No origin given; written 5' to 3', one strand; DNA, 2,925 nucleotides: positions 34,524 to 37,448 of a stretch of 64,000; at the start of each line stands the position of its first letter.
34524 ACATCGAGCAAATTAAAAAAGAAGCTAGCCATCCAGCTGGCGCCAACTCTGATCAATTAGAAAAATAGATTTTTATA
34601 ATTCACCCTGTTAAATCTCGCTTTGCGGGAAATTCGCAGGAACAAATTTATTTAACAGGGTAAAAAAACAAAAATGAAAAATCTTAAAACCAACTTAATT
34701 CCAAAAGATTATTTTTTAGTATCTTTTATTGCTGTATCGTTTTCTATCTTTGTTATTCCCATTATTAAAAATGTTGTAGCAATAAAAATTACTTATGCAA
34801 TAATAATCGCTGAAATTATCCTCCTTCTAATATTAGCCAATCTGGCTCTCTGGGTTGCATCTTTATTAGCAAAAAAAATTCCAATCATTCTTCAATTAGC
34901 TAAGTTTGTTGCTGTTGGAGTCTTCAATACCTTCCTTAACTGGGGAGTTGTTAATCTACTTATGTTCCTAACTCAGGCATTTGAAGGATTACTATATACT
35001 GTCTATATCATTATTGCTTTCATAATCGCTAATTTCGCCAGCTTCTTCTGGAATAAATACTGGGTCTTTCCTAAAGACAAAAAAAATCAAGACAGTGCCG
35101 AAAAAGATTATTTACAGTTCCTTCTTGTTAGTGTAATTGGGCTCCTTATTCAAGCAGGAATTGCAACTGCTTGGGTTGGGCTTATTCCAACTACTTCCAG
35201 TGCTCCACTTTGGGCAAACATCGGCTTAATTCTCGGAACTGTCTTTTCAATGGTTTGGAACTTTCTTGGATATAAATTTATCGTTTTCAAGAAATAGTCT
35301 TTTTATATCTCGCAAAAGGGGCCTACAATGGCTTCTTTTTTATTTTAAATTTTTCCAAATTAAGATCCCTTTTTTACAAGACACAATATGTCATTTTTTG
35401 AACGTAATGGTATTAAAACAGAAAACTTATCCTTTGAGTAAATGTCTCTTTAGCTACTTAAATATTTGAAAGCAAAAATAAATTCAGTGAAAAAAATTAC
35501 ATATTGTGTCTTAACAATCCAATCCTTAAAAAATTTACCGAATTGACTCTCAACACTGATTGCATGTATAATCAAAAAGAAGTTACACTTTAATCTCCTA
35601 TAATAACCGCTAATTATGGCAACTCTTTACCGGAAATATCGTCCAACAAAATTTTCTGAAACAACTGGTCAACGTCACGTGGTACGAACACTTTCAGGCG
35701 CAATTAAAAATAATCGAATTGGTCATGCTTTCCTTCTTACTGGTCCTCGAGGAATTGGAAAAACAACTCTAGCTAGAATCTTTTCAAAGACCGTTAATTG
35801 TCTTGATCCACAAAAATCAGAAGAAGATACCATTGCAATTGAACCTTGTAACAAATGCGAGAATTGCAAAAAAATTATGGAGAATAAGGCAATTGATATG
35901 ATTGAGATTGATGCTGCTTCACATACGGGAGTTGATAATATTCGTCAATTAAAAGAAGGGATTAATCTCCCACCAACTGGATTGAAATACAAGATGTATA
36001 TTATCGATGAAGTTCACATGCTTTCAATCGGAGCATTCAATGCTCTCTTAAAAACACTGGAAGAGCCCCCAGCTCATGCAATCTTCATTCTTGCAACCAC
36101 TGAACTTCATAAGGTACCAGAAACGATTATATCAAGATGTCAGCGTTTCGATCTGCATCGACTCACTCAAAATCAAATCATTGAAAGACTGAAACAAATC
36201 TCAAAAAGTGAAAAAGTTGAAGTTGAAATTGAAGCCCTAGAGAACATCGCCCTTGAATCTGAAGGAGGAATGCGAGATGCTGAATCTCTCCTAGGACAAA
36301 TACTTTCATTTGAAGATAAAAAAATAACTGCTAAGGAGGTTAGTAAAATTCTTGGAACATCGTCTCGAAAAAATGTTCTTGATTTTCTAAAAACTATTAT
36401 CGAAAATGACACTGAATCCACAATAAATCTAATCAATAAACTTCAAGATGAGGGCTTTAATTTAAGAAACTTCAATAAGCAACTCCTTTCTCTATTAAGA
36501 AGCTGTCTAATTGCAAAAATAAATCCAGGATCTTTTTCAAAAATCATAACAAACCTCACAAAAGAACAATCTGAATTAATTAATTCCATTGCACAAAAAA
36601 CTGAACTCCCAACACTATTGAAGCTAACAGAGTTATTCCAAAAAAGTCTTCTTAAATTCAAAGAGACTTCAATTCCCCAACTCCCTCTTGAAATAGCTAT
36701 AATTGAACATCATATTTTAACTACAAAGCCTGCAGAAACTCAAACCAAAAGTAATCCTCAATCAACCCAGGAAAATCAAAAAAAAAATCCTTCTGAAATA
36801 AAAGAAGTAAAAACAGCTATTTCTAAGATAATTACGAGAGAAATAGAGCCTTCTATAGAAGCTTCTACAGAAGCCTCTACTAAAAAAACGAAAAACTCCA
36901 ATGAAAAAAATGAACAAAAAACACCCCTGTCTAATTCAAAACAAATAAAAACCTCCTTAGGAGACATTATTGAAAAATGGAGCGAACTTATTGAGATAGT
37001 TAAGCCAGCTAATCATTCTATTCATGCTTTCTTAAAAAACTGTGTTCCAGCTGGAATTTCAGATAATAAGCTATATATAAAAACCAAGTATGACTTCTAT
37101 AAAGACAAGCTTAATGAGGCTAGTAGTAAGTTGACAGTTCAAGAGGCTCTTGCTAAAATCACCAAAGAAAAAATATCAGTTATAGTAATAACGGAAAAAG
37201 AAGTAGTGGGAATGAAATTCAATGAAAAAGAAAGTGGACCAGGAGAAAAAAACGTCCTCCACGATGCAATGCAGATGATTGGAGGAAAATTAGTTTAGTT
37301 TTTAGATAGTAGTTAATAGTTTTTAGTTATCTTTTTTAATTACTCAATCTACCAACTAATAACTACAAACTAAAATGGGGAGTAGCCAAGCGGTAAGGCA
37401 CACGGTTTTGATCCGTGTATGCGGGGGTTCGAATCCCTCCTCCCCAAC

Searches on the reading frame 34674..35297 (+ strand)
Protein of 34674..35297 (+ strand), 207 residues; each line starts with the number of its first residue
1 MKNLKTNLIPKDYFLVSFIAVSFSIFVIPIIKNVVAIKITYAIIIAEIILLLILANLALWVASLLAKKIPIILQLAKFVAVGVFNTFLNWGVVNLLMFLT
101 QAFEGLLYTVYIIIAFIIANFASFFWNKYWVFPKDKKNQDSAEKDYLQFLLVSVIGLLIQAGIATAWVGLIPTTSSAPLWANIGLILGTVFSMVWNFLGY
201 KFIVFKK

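Call 46: search_protein_families(library=pfam, proteins=[window:34674-35297:+], max_evalue=0.0001)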
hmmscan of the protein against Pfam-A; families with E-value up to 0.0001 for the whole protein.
window:34674-35297:+ (207 aa): 1 family
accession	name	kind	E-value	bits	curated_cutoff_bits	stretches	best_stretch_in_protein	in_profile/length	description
PF04138.20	GtrA_DPMS_TM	-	2.6e-21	76.4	26.1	1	77-205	1-117/117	GtrA/DPMS, transmembrane domain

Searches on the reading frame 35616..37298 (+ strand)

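Call 46: search_protein_families(library=pfam, proteins=[window:35616-37298:+], max_evalue=0.0001)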
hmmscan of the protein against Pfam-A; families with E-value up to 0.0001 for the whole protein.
window:35616-37298:+ (560 aa): 7 families
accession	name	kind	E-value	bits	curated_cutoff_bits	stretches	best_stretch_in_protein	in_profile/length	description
PF13177.12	DNA_pol3_delta2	-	6.4e-43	147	27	1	19-183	2-160/161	DNA polymerase III, delta subunit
PF12169.13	DNA_pol3_gamma3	-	6.3e-14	52.4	24.4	1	237-364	1-126/143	DNA polymerase III subunits gamma and tau domain III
PF22608.2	DNAX_ATPase_lid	-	3.5e-09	36.7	27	1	187-231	1-45/49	DNA polymerase III clamp loader subunit, ATPase lid domain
PF00004.35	AAA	-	2e-08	35.2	21.2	1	40-179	2-124/131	ATPase family associated with various cellular activities (AAA)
PF13401.12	AAA_22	-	2.9e-06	28.1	27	1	39-164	8-126/130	AAA domain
PF06068.19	TIP49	-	5.2e-06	26.3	23.8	0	129-162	279-311/347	TIP49 P-loop domain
PF05496.18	RuvB_N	-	5.8e-06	26.6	27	0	9-61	2-58/159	Holliday junction DNA helicase RuvB P-loop domain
